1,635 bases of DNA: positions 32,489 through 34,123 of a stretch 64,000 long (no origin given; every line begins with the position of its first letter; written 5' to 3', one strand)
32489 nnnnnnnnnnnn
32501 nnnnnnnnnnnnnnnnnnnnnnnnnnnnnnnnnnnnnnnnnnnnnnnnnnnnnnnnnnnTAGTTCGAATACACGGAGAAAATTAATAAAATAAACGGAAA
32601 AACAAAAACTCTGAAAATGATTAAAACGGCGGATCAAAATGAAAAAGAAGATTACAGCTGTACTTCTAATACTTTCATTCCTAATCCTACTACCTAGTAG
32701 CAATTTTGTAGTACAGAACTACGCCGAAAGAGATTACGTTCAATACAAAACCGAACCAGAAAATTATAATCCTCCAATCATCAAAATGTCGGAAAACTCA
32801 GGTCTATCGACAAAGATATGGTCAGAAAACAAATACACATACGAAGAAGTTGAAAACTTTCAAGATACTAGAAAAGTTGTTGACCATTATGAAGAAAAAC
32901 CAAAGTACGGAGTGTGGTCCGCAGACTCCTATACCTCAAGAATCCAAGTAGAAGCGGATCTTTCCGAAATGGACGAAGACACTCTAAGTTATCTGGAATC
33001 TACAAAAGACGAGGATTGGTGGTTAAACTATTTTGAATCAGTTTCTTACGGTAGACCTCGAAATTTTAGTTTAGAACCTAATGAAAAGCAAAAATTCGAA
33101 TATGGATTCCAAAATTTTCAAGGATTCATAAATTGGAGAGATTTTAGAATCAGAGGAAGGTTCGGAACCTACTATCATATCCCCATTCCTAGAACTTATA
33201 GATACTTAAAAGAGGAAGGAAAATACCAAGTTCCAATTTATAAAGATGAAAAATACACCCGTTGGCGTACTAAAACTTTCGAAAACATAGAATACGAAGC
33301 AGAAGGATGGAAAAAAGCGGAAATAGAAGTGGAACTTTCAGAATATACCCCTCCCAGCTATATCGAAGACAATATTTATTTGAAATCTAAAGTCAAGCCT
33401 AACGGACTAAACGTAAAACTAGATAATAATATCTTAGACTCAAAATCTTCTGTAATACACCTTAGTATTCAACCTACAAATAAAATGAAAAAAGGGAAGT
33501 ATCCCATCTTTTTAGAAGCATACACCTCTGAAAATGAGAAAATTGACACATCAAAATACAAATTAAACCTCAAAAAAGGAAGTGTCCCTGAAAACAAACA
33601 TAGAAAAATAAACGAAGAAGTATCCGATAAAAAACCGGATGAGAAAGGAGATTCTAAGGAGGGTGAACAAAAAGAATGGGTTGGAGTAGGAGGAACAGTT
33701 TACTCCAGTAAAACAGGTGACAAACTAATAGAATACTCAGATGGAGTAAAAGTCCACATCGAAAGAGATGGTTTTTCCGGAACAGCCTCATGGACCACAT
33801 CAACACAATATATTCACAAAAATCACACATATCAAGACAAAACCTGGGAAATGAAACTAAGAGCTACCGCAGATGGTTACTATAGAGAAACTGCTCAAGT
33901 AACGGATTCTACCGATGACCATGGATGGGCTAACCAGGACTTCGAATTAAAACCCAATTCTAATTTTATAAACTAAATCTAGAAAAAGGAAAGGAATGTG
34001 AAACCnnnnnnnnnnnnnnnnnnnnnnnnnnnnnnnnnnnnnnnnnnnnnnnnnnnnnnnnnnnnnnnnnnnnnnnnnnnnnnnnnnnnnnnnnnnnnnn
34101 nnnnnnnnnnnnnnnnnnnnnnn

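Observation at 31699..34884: Lower-GC block of three unknown genes including a secreted W/Y-rich protein and a membrane-anchored N/K-rich protein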

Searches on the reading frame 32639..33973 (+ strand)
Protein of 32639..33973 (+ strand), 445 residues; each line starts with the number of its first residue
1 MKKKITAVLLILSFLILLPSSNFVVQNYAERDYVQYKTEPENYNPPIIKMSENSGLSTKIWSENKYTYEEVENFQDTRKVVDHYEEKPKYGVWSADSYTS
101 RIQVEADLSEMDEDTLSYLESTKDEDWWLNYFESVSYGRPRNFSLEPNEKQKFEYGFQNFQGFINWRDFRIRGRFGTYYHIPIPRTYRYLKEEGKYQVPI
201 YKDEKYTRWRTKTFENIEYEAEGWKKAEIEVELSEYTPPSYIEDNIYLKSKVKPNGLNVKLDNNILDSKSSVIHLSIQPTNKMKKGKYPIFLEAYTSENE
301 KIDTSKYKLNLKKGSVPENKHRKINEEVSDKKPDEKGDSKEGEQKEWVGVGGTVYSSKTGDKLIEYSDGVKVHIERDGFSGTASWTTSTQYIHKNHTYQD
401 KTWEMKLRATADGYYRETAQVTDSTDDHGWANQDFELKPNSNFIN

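Call 3: search_protein_families(library=pfam, proteins=[window:32639-33973:+], max_evalue=1)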
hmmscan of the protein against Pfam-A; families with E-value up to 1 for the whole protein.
window:32639-33973:+ (445 aa): 0 families

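Call 4: search_protein_families(library=ncbifam, proteins=[window:32639-33973:+], max_evalue=1)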
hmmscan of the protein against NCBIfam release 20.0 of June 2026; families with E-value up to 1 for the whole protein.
window:32639-33973:+ (445 aa): 0 families

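Call 6: find_encoding_contigs(protein=window:32639-33973:+, flank=10000, max_places=6)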
Protein window:32639-33973:+ (445 aa): 1 contig read that carries it; 1 place shown.
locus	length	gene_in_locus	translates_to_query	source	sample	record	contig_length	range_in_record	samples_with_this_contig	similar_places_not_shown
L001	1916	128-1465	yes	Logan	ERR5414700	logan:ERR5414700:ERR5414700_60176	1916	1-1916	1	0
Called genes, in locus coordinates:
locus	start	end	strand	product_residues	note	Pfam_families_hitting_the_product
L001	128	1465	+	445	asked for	-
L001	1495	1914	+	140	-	?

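Call 7: search_protein_families(library=phrogs, proteins=[window:32639-33973:+], max_evalue=1)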
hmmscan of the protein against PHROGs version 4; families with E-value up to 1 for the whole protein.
window:32639-33973:+ (445 aa): 2 families
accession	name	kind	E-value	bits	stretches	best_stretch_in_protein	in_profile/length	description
phrog_11704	-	integration and excision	0.053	13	1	176-248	242-313/438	transposase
phrog_2075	-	unknown function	0.3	11.4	1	122-135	34-47/54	-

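Call 8: search_protein_families(library=padloc, proteins=[window:32639-33973:+], max_evalue=1)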
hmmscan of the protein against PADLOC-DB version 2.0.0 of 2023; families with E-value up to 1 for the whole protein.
window:32639-33973:+ (445 aa): 0 families

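Call 9: find_homologous_proteins(query=window:32639-33973:+, max_evalue=0.01)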
Query window:32639-33973:+ (445 aa): 8 proteins with E <= 0.01 among 3420 candidates.
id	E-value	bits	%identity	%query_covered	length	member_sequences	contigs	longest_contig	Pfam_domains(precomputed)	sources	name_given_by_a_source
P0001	0.0e+0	1013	100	100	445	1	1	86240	-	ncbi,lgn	-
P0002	9.4e-242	821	80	100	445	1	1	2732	-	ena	-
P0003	1.4e-216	738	72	98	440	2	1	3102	-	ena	-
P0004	7.1e-212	722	74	93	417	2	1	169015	-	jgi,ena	-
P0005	7.4e-99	350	40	98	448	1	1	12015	-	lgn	-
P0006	2.3e-95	338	42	92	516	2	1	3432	-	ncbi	-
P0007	6.1e-87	311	41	89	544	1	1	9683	-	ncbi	-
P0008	6.8e-85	304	40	90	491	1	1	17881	-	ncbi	-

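Call 10: find_encoding_contigs(protein=P0004, flank=10000, max_places=3)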
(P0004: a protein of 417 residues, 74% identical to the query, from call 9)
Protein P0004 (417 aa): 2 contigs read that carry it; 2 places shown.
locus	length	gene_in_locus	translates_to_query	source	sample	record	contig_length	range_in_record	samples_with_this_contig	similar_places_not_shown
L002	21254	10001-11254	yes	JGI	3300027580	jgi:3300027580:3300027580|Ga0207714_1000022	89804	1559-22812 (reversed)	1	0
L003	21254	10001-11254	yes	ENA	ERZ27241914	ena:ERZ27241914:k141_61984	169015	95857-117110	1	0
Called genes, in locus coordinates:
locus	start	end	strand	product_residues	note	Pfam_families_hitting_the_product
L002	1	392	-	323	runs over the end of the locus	PF03215:Rad17 (weak), PF05496:RuvB_N, PF25199:nSTAND_NTPase5 (faint), PF00004:AAA, PF13177:DNA_pol3_delta2, PF21960:RCF1-5-like_lid, PF25361:AAA_lid_RFC1 (weak), PF08542:Rep_fac_C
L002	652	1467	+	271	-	PF01145:Band_7, PF13421:Band_7_1 (weak)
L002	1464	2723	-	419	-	PF25145:NfeD1b_N, PF01972:SDH_protease (faint), PF24961:NfeD_membrane, PF01957:NfeD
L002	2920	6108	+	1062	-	PF00133:tRNA-synt_1, PF01406:tRNA-synt_1e (faint), PF01921:tRNA-synt_1f (faint), PF09334:tRNA-synt_1g, PF08264:Anticodon_1, PF19302:DUF5915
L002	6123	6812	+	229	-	PF00149:Metallophos, PF12850:Metallophos_2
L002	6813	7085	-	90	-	PF05239:PRC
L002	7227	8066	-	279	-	PF25133:TYW2_N_2, PF02005:TRM (weak), PF02475:TRM5-TYW2_MTfase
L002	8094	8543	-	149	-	-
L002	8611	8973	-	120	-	PF04126:Cyclophil_like, PF12903:DUF3830 (weak), PF18050:Cyclophil_like2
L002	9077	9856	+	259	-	-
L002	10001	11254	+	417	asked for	-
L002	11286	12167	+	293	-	-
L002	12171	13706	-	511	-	PF09378:HAS-barrel (weak), PF01935:DUF87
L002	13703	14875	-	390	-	PF09376:NurA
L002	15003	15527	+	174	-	PF21349:RUBY_RBDX, PF02915:Rubrerythrin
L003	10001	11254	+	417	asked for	-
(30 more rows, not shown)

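Call 11: find_encoding_contigs(protein=P0008, flank=10000, max_places=3)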
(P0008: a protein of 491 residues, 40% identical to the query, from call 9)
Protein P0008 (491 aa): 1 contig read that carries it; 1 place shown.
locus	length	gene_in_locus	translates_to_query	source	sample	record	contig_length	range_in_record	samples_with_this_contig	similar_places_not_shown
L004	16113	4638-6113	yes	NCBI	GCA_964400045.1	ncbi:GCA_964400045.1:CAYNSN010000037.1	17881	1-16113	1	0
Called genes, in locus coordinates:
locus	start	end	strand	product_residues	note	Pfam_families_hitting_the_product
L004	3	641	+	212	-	?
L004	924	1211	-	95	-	-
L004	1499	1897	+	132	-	PF20587:DUF6789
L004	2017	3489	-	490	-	PF01238:PMI_typeI_C (faint), PF18998:Flg_new_2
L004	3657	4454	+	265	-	-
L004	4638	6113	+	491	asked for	-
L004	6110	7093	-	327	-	-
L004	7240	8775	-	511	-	PF09378:HAS-barrel (weak), PF01935:DUF87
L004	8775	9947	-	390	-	PF09376:NurA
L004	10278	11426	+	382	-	PF00999:Na_H_Exchanger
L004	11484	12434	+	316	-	PF00582:Usp, PF23256:CHX17_2nd (faint), PF00582:Usp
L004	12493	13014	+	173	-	PF21349:RUBY_RBDX (weak), PF02915:Rubrerythrin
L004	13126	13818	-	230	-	PF10028:DUF2270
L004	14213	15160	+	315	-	-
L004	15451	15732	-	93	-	-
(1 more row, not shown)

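Call 12: find_encoding_contigs(protein=P0005, flank=10000, max_places=3)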
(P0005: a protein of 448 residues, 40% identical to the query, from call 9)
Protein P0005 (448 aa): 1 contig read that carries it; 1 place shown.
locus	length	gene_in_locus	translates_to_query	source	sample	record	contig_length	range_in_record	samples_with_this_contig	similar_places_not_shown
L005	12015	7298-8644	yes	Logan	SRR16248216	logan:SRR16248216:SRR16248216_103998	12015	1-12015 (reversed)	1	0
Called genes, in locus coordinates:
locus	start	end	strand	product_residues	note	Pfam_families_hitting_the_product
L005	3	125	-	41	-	?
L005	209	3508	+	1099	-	PF00133:tRNA-synt_1, PF01921:tRNA-synt_1f (faint), PF09334:tRNA-synt_1g, PF01406:tRNA-synt_1e (weak), PF08264:Anticodon_1, PF19302:DUF5915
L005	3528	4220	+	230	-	PF00149:Metallophos, PF12850:Metallophos_2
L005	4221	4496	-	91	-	PF05239:PRC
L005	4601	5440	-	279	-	PF25133:TYW2_N_2, PF02005:TRM (weak), PF03602:Cons_hypoth95 (weak), PF02475:TRM5-TYW2_MTfase, PF09445:Methyltransf_15 (faint)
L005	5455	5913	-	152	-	-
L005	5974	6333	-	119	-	PF04126:Cyclophil_like, PF12903:DUF3830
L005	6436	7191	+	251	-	-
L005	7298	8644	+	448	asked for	-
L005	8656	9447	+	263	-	-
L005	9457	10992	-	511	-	PF01935:DUF87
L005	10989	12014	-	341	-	?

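Call 26: search_solved_structures(query=A2, max_evalue=10, show_alignments=2)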
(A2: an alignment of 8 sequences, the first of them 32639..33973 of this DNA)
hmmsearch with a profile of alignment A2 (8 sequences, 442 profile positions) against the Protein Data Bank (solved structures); distinct sequences matched with E-value up to 10: 0.

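Call 43: search_protein_representatives(alignment_id=A2)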
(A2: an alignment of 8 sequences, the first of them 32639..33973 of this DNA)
Query: 8 sequences, 442 profile positions. Proteins with E-value up to 0.001 (for the whole library): 28; up to 1e-10: 15; up to 1e-30: 9. The best 28 are listed.
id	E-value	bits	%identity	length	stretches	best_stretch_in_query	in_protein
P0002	7.8e-224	760.2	-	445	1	1-441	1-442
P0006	1.4e-196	670.3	-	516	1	17-442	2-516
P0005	6.1e-195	665.0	-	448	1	2-442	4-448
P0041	4.8e-95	335.8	-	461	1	32-439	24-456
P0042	7.9e-82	292.2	-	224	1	8-228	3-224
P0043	3.9e-73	263.5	-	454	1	6-438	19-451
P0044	7.2e-71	256.1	-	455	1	4-436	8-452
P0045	3.4e-54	201.1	-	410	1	54-423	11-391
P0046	3.7e-43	164.7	-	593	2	155-435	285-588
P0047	5.0e-18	81.9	-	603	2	156-317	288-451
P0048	7.8e-15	71.4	-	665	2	211-317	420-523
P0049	1.3e-14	70.7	-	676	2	212-319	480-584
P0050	4.0e-12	62.5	-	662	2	198-316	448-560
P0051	1.5e-11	60.6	-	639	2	201-314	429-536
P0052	7.5e-11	58.3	-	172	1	278-438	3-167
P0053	1.1e-10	57.7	-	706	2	215-318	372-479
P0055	5.5e-10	55.4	-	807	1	211-317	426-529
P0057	3.1e-08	49.6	-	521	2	198-316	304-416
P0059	9.5e-08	48.1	-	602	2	212-316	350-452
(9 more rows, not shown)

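Call 44: search_protein_families(library=pfam, proteins=[P0046, P0047, P0048, P0049, P0050, P0051, P0053, P0055, P0057, P0059], max_evalue=0.01)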
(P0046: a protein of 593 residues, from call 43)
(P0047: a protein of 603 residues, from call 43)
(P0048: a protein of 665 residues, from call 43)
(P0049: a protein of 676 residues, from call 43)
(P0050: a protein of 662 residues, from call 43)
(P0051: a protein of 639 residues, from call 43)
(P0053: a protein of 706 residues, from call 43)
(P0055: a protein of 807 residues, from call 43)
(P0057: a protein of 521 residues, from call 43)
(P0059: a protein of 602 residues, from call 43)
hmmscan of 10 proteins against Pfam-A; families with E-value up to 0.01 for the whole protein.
P0046 (593 aa): 1 family
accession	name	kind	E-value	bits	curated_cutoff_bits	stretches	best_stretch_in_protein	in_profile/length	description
PF13620.12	CarboxypepD_reg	-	5.9e-05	23.8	32.3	0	55-139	2-81/82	Carboxypeptidase regulatory-like domain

P0047 (603 aa): 3 families
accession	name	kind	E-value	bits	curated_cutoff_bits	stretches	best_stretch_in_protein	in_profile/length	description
PF13620.12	CarboxypepD_reg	-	9.7e-07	29.5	32.3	1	48-127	2-77/82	Carboxypeptidase regulatory-like domain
PF13715.12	CarbopepD_reg_2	-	0.001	19.5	32.2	1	48-114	1-60/88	CarboxypepD_reg-like domain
PF09134.16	Invasin_D3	-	0.0093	16.9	33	0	404-445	3-48/98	Invasin, domain 3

P0048 (665 aa): 1 family
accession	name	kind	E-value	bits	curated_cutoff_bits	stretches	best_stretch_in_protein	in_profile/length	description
PF13620.12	CarboxypepD_reg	-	2.7e-09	37.7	32.3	1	32-76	2-47/82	Carboxypeptidase regulatory-like domain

P0049 (676 aa): 1 family
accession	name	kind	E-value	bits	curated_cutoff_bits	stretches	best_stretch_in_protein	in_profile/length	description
PF13620.12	CarboxypepD_reg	-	0.0012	19.6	32.3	1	32-77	2-48/82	Carboxypeptidase regulatory-like domain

P0050 (662 aa): 3 families
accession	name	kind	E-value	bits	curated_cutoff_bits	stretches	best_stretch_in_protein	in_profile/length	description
PF13620.12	CarboxypepD_reg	-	6e-10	39.8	32.3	1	170-248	2-78/82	Carboxypeptidase regulatory-like domain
PF13715.12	CarbopepD_reg_2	-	2e-08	34.6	32.2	1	170-250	1-75/88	CarboxypepD_reg-like domain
PF07172.16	GRP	-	0.0016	19.5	30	1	44-151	3-89/90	Glycine rich protein family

P0051 (639 aa): 2 families
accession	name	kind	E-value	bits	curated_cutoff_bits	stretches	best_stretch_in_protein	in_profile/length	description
PF13620.12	CarboxypepD_reg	-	0.00022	21.9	32.3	1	26-105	2-79/82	Carboxypeptidase regulatory-like domain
PF13715.12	CarbopepD_reg_2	-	0.0079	16.6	32.2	0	26-107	1-76/88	CarboxypepD_reg-like domain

P0053 (706 aa): 3 families
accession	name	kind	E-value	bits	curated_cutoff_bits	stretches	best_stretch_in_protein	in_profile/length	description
PF13620.12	CarboxypepD_reg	-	1.5e-07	32.1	32.3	1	61-106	2-47/82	Carboxypeptidase regulatory-like domain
PF11974.14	bMG3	-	1.4e-05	25.4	34.9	1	488-536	10-59/103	Bacterial alpha-2-macroglobulin MG3 domain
PF17936.7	Big_6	-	0.0023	18.6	27.6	0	506-549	23-67/83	Bacterial Ig domain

P0055 (807 aa): 2 families
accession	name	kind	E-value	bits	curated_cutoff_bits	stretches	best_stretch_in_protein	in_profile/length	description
PF13620.12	CarboxypepD_reg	-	0.00014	22.6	32.3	1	139-205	2-62/82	Carboxypeptidase regulatory-like domain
PF19077.6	Big_13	-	0.0023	18.8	27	0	476-521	53-98/102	Bacterial Ig-like domain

P0057 (521 aa): 2 families
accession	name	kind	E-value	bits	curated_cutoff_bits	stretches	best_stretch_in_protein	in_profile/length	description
PF13715.12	CarbopepD_reg_2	-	4.3e-07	30.3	32.2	1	49-129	1-75/88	CarboxypepD_reg-like domain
PF13620.12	CarboxypepD_reg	-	1.1e-06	29.4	32.3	1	49-127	2-78/82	Carboxypeptidase regulatory-like domain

P0059 (602 aa): 2 families
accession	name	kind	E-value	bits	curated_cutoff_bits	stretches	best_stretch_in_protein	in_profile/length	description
PF13620.12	CarboxypepD_reg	-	3.6e-09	37.3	32.3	1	47-117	2-70/82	Carboxypeptidase regulatory-like domain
PF13715.12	CarbopepD_reg_2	-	4e-06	27.2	32.2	1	47-122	1-70/88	CarboxypepD_reg-like domain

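Call 45: predict_structure(alignment_id=A2)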
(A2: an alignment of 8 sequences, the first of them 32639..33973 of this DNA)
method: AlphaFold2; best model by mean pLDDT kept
length: 445 residues; sequences in the alignment: 8
mean_pLDDT: 57.4   pTM: 0.36
mean pLDDT of the five models: 57.4, 54.3, 52.6, 50.4, 48.9
residues with pLDDT >= 90: 25; 70-90: 171; 50-70: 42; < 50: 207
segments of 3 or more residues with pLDDT < 50: 1-44, 76-90, 142-158, 192-204, 330-445
pLDDT, mean of each block of 10 residues (from residue 1): 36 36 29 29 58 71 82 52 40 74 88 91 83 76 36 41 85 90 81 43 49 79 85 72 74 80 77 85 85 81 80 83 61 39 30 35 35 28 30 29 26 26 25 26 26
secondary structure, 60 per line:
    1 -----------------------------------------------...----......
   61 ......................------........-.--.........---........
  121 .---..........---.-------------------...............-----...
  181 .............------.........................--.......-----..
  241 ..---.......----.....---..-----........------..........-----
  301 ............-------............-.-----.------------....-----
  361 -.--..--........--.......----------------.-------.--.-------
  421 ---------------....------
elements in order: E48-50 E55-82 E89-96 H101-109 H113-121 H125-134 E158-172 E178-193 E200-224 E227-233 H239-242 E246-252 E257-261 E272-279 E286-295 E301-312 E320-331 E352-355 E369-376 E379-385 E436-439

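Call 57: search_protein_families(library=pfam, proteins=[P0006, P0041, P0043], max_evalue=0.05)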
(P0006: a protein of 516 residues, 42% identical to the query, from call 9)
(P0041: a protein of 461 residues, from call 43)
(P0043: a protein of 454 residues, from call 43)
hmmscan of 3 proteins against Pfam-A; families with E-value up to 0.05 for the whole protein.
P0006 (516 aa): 3 families
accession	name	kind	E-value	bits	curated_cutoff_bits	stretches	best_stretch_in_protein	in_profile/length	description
PF20622.4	Big_15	-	0.0015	18.8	27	1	353-382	51-80/82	Bacterial Ig domain (Big_16)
PF13620.12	CarboxypepD_reg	-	0.0044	17.8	32.3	1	33-78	2-47/82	Carboxypeptidase regulatory-like domain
PF18962.6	Por_Secre_tail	-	0.045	14.5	27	1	343-379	5-38/75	Secretion system C-terminal sorting domain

P0041 (461 aa): 0 families

P0043 (454 aa): 1 family
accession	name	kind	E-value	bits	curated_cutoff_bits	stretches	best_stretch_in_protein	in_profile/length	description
PF08675.17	RNA_bind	-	0.028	14.9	27.9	0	40-112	5-73/79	RNA binding domain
